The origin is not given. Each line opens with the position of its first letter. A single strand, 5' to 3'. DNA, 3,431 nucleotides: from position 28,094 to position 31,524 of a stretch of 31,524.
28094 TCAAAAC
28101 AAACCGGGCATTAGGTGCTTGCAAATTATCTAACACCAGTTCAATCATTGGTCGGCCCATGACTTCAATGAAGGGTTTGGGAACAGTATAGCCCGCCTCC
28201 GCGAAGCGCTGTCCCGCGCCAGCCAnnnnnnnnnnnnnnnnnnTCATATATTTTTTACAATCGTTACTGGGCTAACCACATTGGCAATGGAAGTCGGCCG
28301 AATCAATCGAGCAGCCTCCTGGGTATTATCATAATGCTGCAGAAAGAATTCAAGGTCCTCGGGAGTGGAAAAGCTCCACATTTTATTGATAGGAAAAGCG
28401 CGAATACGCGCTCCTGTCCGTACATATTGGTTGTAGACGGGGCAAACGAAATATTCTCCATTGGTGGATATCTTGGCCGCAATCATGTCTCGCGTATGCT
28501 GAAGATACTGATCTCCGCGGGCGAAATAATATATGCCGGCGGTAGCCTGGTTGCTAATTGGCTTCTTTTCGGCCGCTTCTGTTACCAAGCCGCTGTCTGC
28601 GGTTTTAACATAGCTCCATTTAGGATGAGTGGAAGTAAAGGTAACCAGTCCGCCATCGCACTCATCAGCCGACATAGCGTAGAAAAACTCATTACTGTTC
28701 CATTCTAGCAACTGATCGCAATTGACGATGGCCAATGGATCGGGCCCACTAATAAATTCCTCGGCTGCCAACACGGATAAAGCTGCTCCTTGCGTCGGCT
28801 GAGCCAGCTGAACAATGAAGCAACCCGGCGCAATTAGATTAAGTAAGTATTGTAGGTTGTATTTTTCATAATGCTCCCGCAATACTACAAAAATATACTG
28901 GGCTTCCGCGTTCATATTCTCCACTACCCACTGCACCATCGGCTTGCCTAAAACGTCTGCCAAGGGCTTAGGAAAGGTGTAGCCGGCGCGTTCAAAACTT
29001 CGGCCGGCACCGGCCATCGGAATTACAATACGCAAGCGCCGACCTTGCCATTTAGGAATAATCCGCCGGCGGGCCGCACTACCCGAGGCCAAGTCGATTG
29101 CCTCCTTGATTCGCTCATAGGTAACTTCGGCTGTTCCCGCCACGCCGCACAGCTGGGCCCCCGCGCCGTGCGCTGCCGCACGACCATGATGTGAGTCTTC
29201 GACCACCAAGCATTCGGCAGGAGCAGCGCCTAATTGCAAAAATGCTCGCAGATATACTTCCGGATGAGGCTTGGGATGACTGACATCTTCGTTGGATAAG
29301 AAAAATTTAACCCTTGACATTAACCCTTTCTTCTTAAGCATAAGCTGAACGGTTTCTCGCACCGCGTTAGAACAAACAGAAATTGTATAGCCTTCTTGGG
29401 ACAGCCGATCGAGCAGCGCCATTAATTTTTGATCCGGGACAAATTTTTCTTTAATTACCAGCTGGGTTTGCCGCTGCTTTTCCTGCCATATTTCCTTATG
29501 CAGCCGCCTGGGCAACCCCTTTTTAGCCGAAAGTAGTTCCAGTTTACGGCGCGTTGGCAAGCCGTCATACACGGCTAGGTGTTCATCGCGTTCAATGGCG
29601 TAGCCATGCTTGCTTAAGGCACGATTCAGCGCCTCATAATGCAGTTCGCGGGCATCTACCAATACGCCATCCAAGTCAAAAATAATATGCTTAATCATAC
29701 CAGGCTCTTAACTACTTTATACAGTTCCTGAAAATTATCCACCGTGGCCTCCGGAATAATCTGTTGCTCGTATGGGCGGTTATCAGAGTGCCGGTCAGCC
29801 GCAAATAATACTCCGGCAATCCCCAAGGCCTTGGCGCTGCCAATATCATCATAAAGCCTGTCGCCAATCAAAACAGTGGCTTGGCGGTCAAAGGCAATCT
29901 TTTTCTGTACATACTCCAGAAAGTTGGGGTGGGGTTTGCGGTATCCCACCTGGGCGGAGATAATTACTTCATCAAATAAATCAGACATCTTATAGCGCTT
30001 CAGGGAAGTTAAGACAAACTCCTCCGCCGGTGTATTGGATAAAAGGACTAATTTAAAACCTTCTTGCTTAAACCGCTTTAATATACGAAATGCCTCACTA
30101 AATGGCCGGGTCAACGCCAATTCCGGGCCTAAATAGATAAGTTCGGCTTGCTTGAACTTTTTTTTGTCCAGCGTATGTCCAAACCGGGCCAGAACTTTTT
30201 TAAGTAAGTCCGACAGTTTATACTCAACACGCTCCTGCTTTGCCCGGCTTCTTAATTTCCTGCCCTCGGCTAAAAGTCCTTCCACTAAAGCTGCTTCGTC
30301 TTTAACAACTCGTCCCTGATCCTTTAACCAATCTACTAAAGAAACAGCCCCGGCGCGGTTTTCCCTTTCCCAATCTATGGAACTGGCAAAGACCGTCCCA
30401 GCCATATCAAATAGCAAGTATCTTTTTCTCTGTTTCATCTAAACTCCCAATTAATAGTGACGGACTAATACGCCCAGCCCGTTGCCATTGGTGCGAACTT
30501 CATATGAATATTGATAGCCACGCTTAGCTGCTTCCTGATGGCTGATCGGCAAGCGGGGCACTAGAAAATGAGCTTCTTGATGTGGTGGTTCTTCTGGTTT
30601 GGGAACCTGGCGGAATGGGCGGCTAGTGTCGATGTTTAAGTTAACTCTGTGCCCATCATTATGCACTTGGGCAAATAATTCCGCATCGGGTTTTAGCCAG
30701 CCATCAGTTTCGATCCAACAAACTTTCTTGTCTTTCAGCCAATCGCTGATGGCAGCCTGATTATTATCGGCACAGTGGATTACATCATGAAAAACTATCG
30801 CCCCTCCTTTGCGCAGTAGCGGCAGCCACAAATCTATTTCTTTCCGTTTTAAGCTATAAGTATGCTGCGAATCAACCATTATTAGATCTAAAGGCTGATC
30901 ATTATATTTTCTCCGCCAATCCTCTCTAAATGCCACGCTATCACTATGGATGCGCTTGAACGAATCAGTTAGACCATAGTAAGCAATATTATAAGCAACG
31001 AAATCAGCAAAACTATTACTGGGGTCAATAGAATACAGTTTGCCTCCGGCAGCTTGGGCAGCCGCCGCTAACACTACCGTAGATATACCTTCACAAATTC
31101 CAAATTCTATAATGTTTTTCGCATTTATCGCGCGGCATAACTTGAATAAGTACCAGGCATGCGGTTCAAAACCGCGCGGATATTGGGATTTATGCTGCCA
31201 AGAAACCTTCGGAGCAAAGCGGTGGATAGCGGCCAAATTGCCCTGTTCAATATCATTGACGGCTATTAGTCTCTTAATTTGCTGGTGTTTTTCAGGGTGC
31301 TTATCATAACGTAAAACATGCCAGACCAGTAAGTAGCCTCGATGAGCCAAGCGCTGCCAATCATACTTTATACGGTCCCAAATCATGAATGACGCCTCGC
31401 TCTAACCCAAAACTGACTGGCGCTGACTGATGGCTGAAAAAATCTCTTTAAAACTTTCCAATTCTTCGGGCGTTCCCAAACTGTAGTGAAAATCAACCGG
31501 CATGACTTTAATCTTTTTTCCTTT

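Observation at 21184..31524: Nucleotidyltransferase-dense operon: candidate undescribed pathway for activating and attaching phospho-substituents to a surface glycan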

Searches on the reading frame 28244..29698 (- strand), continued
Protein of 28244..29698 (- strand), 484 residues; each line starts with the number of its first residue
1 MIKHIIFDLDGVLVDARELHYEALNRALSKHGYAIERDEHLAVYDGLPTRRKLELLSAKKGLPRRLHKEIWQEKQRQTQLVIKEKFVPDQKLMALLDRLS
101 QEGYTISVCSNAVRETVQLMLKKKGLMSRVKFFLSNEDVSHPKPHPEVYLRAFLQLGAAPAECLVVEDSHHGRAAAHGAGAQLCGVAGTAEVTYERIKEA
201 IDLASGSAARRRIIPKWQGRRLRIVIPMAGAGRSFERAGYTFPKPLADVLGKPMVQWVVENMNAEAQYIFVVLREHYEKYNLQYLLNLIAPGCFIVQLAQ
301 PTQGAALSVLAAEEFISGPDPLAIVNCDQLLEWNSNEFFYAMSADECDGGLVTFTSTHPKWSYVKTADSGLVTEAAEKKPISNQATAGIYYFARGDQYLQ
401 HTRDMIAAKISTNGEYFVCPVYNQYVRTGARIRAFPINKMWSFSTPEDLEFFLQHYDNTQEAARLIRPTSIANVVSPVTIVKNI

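Call 86: find_encoding_contigs(protein=P0065, flank=7000, max_places=2)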
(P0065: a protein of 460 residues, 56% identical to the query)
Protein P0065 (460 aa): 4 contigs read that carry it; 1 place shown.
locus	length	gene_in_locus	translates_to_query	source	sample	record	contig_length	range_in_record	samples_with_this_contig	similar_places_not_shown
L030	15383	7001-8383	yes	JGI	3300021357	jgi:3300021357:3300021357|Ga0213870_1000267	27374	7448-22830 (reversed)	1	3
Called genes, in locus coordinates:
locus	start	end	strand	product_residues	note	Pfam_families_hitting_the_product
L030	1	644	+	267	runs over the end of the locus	PF00763:THF_DHG_CYH, PF02882:THF_DHG_CYH_C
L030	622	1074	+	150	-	PF00908:dTDP_sugar_isom, PF14667:Polysacc_synt_C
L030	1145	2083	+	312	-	PF04321:RmlD_sub_bind, PF01370:Epimerase, PF16363:GDP_Man_Dehyd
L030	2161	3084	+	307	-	PF01073:3Beta_HSD, PF01370:Epimerase, PF02719:Polysacc_synt_2, PF04321:RmlD_sub_bind, PF05368:NmrA (weak), PF13460:NAD_binding_10, PF16363:GDP_Man_Dehyd, PF07993:NAD_binding_4 (weak)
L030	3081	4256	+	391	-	PF00070:Pyr_redox (faint), PF01266:DAO, PF13450:NAD_binding_8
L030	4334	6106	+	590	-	PF00664:ABC_membrane, PF00005:ABC_tran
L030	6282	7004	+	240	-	-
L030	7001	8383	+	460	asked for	PF00702:Hydrolase, PF13419:HAD_2, PF00483:NTP_transferase, PF12804:NTP_transf_3 (weak)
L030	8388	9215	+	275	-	-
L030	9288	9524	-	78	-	-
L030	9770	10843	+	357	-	-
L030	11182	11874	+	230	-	-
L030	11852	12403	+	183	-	PF00664:ABC_membrane (weak)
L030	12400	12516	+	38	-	-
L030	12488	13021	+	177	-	PF00005:ABC_tran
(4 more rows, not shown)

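Call 87: find_encoding_contigs(protein=P0054, flank=7000, max_places=2)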
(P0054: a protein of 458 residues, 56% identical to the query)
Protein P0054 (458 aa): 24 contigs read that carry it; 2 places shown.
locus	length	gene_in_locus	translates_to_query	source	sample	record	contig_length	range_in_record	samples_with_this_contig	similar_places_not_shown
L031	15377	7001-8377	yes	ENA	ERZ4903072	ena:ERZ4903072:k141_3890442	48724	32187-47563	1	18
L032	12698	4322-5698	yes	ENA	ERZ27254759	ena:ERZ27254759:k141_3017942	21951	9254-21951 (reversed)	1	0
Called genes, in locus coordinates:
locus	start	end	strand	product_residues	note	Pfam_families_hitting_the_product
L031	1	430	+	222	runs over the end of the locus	PF02585:PIG-L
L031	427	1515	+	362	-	PF00571:CBS (weak), PF00483:NTP_transferase, PF12804:NTP_transf_3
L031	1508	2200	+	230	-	PF02348:CTP_transf_3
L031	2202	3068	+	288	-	-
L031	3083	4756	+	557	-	PF00664:ABC_membrane (weak), PF02463:SMC_N (faint), PF00005:ABC_tran, PF13304:AAA_21 (faint)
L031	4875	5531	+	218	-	PF00483:NTP_transferase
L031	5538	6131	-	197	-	-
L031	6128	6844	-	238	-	PF00702:Hydrolase, PF13419:HAD_2, PF13242:Hydrolase_like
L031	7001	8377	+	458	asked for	PF00702:Hydrolase, PF13419:HAD_2, PF00483:NTP_transferase, PF12804:NTP_transf_3 (weak)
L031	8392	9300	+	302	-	PF07507:WavE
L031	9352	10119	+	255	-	-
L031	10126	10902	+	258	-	PF03372:Exo_endo_phos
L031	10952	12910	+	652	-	PF00456:Transketolase_N, PF13292:DXP_synthase_N, PF02779:Transket_pyr, PF02780:Transketolase_C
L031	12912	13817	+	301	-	-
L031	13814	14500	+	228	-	PF03009:GDPD (faint)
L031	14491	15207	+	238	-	PF00483:NTP_transferase, PF12804:NTP_transf_3 (weak)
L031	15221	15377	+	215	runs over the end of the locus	PF13521:AAA_28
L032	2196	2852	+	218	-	PF00483:NTP_transferase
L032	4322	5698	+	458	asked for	PF00702:Hydrolase, PF13419:HAD_2, PF00483:NTP_transferase, PF12804:NTP_transf_3 (weak)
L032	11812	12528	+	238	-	PF00483:NTP_transferase, PF12804:NTP_transf_3 (weak)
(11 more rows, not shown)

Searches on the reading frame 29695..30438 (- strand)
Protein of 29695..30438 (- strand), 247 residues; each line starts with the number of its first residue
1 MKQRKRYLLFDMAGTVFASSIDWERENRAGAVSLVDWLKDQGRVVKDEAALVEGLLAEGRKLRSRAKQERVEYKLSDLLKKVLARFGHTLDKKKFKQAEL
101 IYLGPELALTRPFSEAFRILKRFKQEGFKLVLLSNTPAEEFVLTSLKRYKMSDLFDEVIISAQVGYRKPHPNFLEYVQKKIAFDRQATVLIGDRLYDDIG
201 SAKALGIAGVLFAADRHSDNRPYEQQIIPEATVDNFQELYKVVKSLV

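Call 4: search_protein_families(library=pfam, proteins=[window:29695-30438:-], max_evalue=0.01)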
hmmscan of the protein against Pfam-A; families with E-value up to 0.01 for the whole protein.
window:29695-30438:- (247 aa): 5 families
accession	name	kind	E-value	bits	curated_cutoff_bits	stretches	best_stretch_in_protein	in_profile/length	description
PF13419.12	HAD_2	-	3.2e-16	60.4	23.8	1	66-208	32-174/178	Haloacid dehalogenase-like hydrolase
PF00702.32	Hydrolase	-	3.5e-15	57.3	26.4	1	8-206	4-191/191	haloacid dehalogenase-like hydrolase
PF13242.12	Hydrolase_like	-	2.9e-12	46.7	22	1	166-239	2-75/75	HAD-hyrolase-like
PF19961.5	EAD8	-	0.0035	18.4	27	0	4-60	21-78/96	Effector-associated domain 8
PF09419.16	PGP_phosphatase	-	0.005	16.9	20.4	0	120-212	71-163/168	Mitochondrial PGP phosphatase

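Call 5: search_protein_families(library=ncbifam, proteins=[window:29695-30438:-], max_evalue=0.01)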
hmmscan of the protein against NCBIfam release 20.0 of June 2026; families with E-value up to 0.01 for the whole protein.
window:29695-30438:- (247 aa): 35 families (the best 25 are shown)
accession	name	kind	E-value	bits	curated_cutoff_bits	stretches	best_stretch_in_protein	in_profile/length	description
TIGR02253.1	CTE7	subfamily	7.8e-27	94.5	169.75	1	7-240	4-221/221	TIGR02253 family HAD-type hydrolase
TIGR02254.1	YjjG_YfnB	equivalog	2.6e-18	66.3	159.9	1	80-242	69-222/223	YjjG family noncanonical pyrimidine nucleotidase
NF009695.0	PRK13222.1-2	equivalog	2.2e-17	63.3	225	1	77-244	55-223/226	phosphoglycolate phosphatase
NF052576.1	PymNtasePynAStpc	equivalog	1.4e-16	60.8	350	1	7-244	5-228/229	pyrimidine 5'-nucleotidase PynA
TIGR01428.1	HAD_type_II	equivalog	6.3e-14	52.4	125.4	1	72-211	52-189/197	haloacid dehalogenase type II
TIGR02252.1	DREG-2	subfamily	1.6e-13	50.9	155.2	1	113-211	107-203/203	HAD hydrolase, REG-2-like, family IA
NF053830.1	RUBPPhHalo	equivalog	7.5e-13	48.6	330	1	25-243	18-234/234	ribulose-1,5-bisphosphate 5-phosphatase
NF006976.0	PRK09449.1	equivalog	2.1e-12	47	183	1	109-244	93-223/225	pyrimidine 5'-nucleotidase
TIGR01449.2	PGP_bact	equivalog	1.1e-11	44.7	180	1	80-214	50-186/213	phosphoglycolate phosphatase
NF009804.0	PRK13288.1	equivalog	1.2e-10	41.3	218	1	111-244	82-211/215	pyrophosphatase PpaX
TIGR01662.1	HAD-SF-IIIA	subfamily_domain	8.5e-10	38.9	44.6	1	113-213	27-139/141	HAD-IIIA family hydrolase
NF006991.0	PRK09456.1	equivalog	4.2e-09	36.4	295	1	115-213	88-185/199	glucose-1-phosphatase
TIGR02247.1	HAD-1A3-hyp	subfamily_domain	5.7e-09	36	125.4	1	110-212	93-195/211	epoxide hydrolase N-terminal domain-like phosphatase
NF009698.0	PRK13223.1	equivalog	8.5e-09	35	466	1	108-239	98-225/272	phosphoglycolate phosphatase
TIGR01668.1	YqeG_hyp_ppase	hypoth_equivalog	1.9e-08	34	89.1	1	120-227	52-149/170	YqeG family HAD IIIA-type phosphatase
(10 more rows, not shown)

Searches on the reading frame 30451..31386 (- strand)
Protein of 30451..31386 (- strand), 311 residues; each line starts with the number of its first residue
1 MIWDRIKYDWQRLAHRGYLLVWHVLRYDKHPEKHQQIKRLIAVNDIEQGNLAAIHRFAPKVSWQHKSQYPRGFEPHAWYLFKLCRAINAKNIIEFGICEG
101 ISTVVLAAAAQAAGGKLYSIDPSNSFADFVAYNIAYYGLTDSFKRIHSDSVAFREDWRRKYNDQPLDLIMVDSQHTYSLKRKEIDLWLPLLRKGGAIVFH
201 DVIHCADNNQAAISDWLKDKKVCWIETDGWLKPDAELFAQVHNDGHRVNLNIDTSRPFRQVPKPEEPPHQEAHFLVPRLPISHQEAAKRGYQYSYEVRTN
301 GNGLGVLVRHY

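Call 6: search_protein_families(library=pfam, proteins=[window:30451-31386:-], max_evalue=0.01)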
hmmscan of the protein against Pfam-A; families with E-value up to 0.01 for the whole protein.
window:30451-31386:- (311 aa): 3 families
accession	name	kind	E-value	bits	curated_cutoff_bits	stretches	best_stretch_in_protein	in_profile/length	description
PF13578.12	Methyltransf_24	-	1.8e-20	74.2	26.3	1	93-202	1-105/105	Methyltransferase domain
PF01596.23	Methyltransf_3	-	3.1e-07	30.3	22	1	78-203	34-156/204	O-methyltransferase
PF04989.18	RMNT_CmcI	-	0.0001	22.6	23.2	1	87-203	31-149/206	Rhamnosyl O-methyltransferase/CmcI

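Call 8: find_encoding_contigs(protein=window:30451-31386:-, flank=10000, max_places=6)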
Protein window:30451-31386:- (311 aa): no gene with exactly this product is on record in the collection.

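Call 78: find_related_loci(query=window:30451-31386:-, collection=metagenome_contigs, flank=10000)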
Query window:30451-31386:- (311 aa) in metagenome_contigs; peptide patterns used: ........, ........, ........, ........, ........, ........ (x = any residue, [..] = any of these).
74 stretches matched a pattern, but none encodes a relative of the query by tblastn (E <= 1e-3).
